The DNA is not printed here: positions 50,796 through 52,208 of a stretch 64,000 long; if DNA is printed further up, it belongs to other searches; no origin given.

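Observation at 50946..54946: Four-gene operon behind the type I R-M genes: candidate ABC-three-component-like anti-phage system with a Tle1/DUF2235 lipase-fold effector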

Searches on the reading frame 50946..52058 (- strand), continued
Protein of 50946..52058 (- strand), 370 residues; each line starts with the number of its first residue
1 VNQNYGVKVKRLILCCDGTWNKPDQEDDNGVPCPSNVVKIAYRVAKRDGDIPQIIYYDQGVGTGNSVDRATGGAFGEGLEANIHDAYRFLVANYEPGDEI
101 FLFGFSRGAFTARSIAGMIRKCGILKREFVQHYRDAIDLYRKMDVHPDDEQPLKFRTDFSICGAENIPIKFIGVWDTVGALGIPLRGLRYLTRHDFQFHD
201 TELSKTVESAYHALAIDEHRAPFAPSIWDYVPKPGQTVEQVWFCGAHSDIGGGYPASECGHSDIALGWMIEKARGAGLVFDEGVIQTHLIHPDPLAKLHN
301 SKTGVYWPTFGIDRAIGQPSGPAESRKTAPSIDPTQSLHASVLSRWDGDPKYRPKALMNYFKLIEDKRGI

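Call 35: find_encoding_contigs(protein=P0121, flank=5000, max_places=3)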
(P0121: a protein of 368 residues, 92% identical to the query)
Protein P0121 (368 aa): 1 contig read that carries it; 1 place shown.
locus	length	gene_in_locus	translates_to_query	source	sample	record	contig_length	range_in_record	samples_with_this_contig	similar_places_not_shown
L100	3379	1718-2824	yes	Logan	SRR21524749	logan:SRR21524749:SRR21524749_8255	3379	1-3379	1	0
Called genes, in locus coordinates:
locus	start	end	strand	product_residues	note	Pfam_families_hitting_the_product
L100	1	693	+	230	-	?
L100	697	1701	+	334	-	PF12358:DUF3644, PF18740:EC042_2821 (weak)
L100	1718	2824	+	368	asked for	PF09994:T6SS_Tle1-like_cat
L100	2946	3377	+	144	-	?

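Call 36: find_encoding_contigs(protein=P0124, flank=5000, max_places=3)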
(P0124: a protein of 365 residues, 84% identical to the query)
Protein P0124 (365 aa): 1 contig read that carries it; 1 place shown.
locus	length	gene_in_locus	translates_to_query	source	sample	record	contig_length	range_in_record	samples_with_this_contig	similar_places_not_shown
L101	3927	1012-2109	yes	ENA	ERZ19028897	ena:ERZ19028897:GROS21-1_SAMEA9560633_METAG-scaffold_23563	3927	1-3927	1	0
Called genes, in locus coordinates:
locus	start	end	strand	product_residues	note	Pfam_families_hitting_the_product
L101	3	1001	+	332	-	?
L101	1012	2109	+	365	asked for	PF09994:T6SS_Tle1-like_cat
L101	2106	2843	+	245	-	PF20613:HipA_2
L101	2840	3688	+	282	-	PF11236:DUF3037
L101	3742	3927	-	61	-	?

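Call 37: find_encoding_contigs(protein=P0125, flank=5000, max_places=3)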
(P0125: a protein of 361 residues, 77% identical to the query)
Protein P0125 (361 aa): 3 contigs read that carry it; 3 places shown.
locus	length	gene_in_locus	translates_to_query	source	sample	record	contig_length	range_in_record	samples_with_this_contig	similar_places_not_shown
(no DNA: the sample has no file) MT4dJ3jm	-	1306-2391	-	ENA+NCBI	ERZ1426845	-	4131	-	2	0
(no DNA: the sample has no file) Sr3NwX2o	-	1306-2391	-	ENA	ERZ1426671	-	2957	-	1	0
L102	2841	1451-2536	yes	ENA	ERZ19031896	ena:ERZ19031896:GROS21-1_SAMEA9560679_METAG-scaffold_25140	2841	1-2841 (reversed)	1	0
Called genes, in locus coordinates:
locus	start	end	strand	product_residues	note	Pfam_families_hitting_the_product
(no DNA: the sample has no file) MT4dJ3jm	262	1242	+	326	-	PF12358:DUF3644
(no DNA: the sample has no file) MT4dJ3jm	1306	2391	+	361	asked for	PF09994:T6SS_Tle1-like_cat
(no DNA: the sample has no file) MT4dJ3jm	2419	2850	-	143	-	PF18478:PIN_10, PF18480:DUF5615 (weak)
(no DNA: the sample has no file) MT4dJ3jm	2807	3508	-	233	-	PF21321:HTH_66 (weak), PF04255:DUF433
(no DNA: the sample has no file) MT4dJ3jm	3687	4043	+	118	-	PF05635:23S_rRNA_IVP (weak)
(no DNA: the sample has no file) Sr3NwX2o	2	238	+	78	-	?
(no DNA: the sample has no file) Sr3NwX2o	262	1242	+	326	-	PF12358:DUF3644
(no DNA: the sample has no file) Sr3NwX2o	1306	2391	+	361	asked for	PF09994:T6SS_Tle1-like_cat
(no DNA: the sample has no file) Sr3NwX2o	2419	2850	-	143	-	PF18478:PIN_10, PF18480:DUF5615 (weak)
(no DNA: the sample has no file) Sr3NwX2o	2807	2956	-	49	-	?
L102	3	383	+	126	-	?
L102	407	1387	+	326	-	PF12358:DUF3644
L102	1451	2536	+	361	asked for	PF09994:T6SS_Tle1-like_cat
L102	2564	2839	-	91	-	?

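Call 41: search_protein_families(library=padloc, proteins=[L100:697-1701:+, L102:407-1387:+, L101:3-1001:+, L101:2106-2843:+, L101:2840-3688:+], max_evalue=0.01)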
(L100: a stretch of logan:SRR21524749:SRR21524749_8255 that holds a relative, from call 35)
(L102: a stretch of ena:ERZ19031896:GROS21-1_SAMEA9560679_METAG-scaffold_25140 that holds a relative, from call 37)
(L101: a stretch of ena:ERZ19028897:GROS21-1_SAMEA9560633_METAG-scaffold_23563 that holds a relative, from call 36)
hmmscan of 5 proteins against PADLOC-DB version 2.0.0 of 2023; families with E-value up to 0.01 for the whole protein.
L100:697-1701:+ (334 aa): 9 families
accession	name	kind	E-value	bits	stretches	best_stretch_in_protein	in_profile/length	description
PDLC04952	PDC-S19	-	2.9e-73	245.3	1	10-329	4-324/328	-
PDLC04949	PDC-S19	-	5.1e-50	168.7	1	12-321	8-319/334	-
PDLC04953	PDC-S19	-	6.9e-33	112.5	1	12-321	8-317/333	-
PDLC04954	PDC-S19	-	2.7e-29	100.6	1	12-273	7-279/330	-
PDLC04950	PDC-S19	-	3.7e-20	70.5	1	12-198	9-196/353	-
PDLC04955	PDC-S19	-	8.2e-16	56.2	1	10-287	7-284/338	-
PDLC04948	PDC-S19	-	2.3e-14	51.6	1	2-262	3-266/325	-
PDLC04951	PDC-S19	-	1.5e-11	42.1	1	14-152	8-142/357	-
PDLC04947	PDC-S19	-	3.5e-07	27.9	1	14-152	10-142/355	-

L102:407-1387:+ (326 aa): 9 families
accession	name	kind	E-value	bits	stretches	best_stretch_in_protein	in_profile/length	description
PDLC04954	PDC-S19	-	1.2e-114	381.2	1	3-322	5-327/330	-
PDLC04955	PDC-S19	-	1e-34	118.3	2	228-323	240-335/338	-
PDLC04952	PDC-S19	-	1.7e-24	85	2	3-54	4-55/328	-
PDLC04953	PDC-S19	-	8.9e-22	76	2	6-48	9-51/333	-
PDLC04949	PDC-S19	-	8.5e-18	62.8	2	4-53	7-56/334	-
PDLC04950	PDC-S19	-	7.3e-11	39.9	1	6-52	10-56/353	-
PDLC04951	PDC-S19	-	4.2e-10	37.3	1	6-49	7-50/357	-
PDLC04948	PDC-S19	-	1.6e-09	35.6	1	2-50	10-58/325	-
PDLC04947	PDC-S19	-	1.8e-07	28.8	1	215-291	241-309/355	-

L101:3-1001:+ (332 aa): 0 families

L101:2106-2843:+ (245 aa): 1 family
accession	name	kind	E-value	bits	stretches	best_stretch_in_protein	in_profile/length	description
PDLC04766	PDC-M66A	-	2.7e-10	37.9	1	43-161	58-174/270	-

L101:2840-3688:+ (282 aa): 1 family
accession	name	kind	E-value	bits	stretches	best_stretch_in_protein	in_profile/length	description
PDLC04767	PDC-M66B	-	2.5e-22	77.7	1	8-255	5-244/281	-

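Call 54: find_encoding_contigs(protein=P0132, flank=6000, max_places=2)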
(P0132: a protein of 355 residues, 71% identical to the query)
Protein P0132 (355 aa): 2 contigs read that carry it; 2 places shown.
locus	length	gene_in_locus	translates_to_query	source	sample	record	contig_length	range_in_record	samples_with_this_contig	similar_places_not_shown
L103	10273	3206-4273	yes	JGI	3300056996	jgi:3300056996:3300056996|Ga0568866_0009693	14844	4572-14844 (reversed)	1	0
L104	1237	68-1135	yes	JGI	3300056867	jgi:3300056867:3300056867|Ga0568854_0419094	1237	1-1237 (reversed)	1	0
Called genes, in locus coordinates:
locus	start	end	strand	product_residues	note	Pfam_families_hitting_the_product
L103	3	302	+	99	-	?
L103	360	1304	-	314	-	PF00850:Hist_deacetyl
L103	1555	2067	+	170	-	-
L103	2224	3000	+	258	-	PF00072:Response_reg, PF07238:PilZ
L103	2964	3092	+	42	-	-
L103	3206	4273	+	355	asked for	PF09994:T6SS_Tle1-like_cat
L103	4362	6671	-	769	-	PF08447:PAS_3, PF08448:PAS_4, PF00989:PAS (weak), PF08448:PAS_4, PF13426:PAS_9, PF08448:PAS_4, PF07730:HisKA_3, PF02518:HATPase_c, +2 more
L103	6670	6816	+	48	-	-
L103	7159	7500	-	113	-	PF00543:P-II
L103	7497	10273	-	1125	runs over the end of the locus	PF10070:DabA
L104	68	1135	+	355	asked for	PF09994:T6SS_Tle1-like_cat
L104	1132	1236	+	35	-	?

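Call 55: find_encoding_contigs(protein=P0140, flank=6000, max_places=2)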
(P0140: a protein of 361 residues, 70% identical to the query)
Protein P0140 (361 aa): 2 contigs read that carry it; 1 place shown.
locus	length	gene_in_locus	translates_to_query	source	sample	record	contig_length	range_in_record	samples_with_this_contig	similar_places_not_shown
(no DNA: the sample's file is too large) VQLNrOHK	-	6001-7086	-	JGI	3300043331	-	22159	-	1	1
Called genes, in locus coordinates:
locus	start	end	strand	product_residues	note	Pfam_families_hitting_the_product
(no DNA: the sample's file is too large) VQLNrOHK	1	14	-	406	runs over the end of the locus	PF00291:PALP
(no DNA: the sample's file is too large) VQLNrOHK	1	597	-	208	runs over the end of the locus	PF00697:PRAI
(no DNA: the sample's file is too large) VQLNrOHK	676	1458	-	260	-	PF00218:IGPS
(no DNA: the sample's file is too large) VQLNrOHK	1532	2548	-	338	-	PF02885:Glycos_trans_3N, PF00591:Glycos_transf_3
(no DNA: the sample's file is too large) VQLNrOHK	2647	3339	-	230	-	PF05036:SPOR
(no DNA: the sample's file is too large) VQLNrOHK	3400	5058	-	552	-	PF03485:Arg_tRNA_synt_N, PF00750:tRNA-synt_1d, PF09334:tRNA-synt_1g (faint), PF05746:DALR_1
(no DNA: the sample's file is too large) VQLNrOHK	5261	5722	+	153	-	-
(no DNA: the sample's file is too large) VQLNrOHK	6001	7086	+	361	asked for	PF09994:T6SS_Tle1-like_cat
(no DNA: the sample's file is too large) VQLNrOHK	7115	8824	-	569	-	PF00528:BPD_transp_1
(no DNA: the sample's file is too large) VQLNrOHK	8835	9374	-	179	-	PF01885:PTS_2-RNA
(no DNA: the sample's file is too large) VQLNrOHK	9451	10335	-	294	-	PF03446:NAD_binding_2, PF03807:F420_oxidored (weak), PF14833:NAD_binding_11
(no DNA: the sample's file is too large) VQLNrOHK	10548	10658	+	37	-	?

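Call 60: search_protein_families(library=pfam, proteins=[L101:3-1001:+, L102:3-383:+, L100:2946-3377:+, L100:697-1701:+], max_evalue=0.001)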
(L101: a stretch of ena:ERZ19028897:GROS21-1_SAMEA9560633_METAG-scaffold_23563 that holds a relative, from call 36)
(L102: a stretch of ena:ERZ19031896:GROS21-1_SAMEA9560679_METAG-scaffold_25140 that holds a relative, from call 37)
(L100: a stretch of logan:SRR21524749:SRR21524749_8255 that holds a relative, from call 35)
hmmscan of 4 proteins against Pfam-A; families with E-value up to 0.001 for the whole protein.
L101:3-1001:+ (332 aa): 1 family
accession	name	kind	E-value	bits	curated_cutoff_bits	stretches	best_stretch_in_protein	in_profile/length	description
PF08238.18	Sel1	-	1.4e-20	73.4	30.7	1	233-266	2-35/36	Sel1 repeat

L102:3-383:+ (126 aa): 0 families

L100:2946-3377:+ (144 aa): 0 families

L100:697-1701:+ (334 aa): 2 families
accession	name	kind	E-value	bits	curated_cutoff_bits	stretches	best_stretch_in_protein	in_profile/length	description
PF12358.13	DUF3644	-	1.2e-42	146.1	27.6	1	13-192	1-181/183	Domain of unknown function (DUF3644)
PF18740.7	EC042_2821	-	4.1e-07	30.9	24.9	1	247-319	2-88/97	EC042_2821-like Restriction Endonuclease-like domain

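Call 73: search_protein_families(library=phrogs, proteins=[window:50946-52058:-], max_evalue=0.001)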
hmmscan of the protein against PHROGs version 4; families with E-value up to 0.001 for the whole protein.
window:50946-52058:- (370 aa): 0 families

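Call 75: search_protein_families(library=pfam, proteins=[L084:1248-3281:-, L085:1982-3109:+, L085:4222-5658:-, L085:745-1683:+, L087:218-2386:+, L087:4463-5842:-, L090:7729-9642:-, L090:11113-12150:+, L091:7894-9807:-, L091:12234-13379:+], max_evalue=0.0001)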
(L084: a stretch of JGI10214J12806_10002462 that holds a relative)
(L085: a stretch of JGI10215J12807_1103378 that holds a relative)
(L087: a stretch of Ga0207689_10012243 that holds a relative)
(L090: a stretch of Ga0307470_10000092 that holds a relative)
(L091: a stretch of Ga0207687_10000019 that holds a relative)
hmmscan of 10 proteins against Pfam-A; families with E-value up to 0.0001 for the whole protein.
L084:1248-3281:- (677 aa): 2 families
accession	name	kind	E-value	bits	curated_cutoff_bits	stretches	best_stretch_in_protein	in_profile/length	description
PF01979.26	Amidohydro_1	-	1.1e-50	173.3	25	1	254-633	2-345/345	Amidohydrolase family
PF07969.17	Amidohydro_3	-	3.7e-21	76.6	29.7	1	367-634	207-472/472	Amidohydrolase family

L085:1982-3109:+ (375 aa): 2 families
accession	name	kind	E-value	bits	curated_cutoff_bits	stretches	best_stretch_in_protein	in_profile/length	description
PF00005.33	ABC_tran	-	1.6e-34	119.9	25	1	158-298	1-136/137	ABC transporter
PF13304.12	AAA_21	-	8.6e-09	36.3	27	0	269-314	236-284/304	AAA domain, putative AbiEii toxin, Type IV TA system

L085:4222-5658:- (478 aa): 2 families
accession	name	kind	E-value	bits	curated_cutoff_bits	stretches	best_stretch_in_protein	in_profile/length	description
PF01979.26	Amidohydro_1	-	4e-51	174.7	25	1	55-434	2-345/345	Amidohydrolase family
PF07969.17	Amidohydro_3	-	1.1e-21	78.3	29.7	1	168-435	207-472/472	Amidohydrolase family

L085:745-1683:+ (312 aa): 1 family
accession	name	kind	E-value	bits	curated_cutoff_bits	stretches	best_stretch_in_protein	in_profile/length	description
PF02653.21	BPD_transp_2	-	6.4e-40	137.4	26.8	1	27-287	5-268/269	Branched-chain amino acid transport system / permease component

L087:218-2386:+ (722 aa): 0 families

L087:4463-5842:- (459 aa): 0 families

L090:7729-9642:- (637 aa): 4 families
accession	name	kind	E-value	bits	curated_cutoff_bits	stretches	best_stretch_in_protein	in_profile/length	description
PF00587.30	tRNA-synt_2b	-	5.7e-47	160.5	29.3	1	321-527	7-179/179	tRNA synthetase class II core domain (G, H, P, S and T)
PF03129.25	HGTP_anticodon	-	3.3e-26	91.7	21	1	539-625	1-90/94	Anticodon binding domain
PF07973.19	tRNA_SAD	-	1.9e-17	63.4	24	1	168-217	1-44/44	Threonyl and Alanyl tRNA synthetase second additional domain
PF02824.27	TGS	-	2.7e-17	63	22.2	1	1-60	1-60/60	TGS domain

L090:11113-12150:+ (345 aa): 4 families
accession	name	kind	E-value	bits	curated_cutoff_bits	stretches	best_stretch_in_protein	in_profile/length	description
PF13646.12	HEAT_2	-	6.4e-21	74.9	27.7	2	279-344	8-72/88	HEAT repeats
PF03130.22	HEAT_PBS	-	1e-12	47.6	20.9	0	319-343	1-25/27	PBS lyase HEAT-like repeat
PF13513.12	HEAT_EZ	-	1.8e-08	35.1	27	0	233-263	23-52/55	HEAT-like repeat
PF02985.28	HEAT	-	5.5e-08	32.8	23.5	0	304-329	2-26/31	HEAT repeat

L091:7894-9807:- (637 aa): 4 families
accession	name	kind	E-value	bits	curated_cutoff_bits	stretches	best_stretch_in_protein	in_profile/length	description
PF00587.30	tRNA-synt_2b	-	6.3e-46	157.1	29.3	1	321-527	7-179/179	tRNA synthetase class II core domain (G, H, P, S and T)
PF03129.25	HGTP_anticodon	-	4.3e-27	94.5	21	1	539-625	1-90/94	Anticodon binding domain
PF07973.19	tRNA_SAD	-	1e-17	64.3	24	1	168-217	1-44/44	Threonyl and Alanyl tRNA synthetase second additional domain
PF02824.27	TGS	-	5.2e-14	52.5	22.2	1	1-60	1-60/60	TGS domain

L091:12234-13379:+ (381 aa): 2 families
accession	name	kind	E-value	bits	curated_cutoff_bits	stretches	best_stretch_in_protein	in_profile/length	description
PF02868.21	Peptidase_M4_C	-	7.2e-54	182.5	24.4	1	173-341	1-165/165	Thermolysin metallopeptidase, alpha-helical domain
PF01447.24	Peptidase_M4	-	4.9e-29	102.1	22.4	1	68-170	34-145/145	Thermolysin metallopeptidase, catalytic domain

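Call 81: find_related_loci(query=window:50946-52058:-, collection=viral_contigs, flank=6000)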
Query window:50946-52058:- (370 aa) in viral_contigs; peptide patterns used: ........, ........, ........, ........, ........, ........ (x = any residue, [..] = any of these).
2 stretches matched a pattern, but none encodes a relative of the query by tblastn (E <= 1e-3).
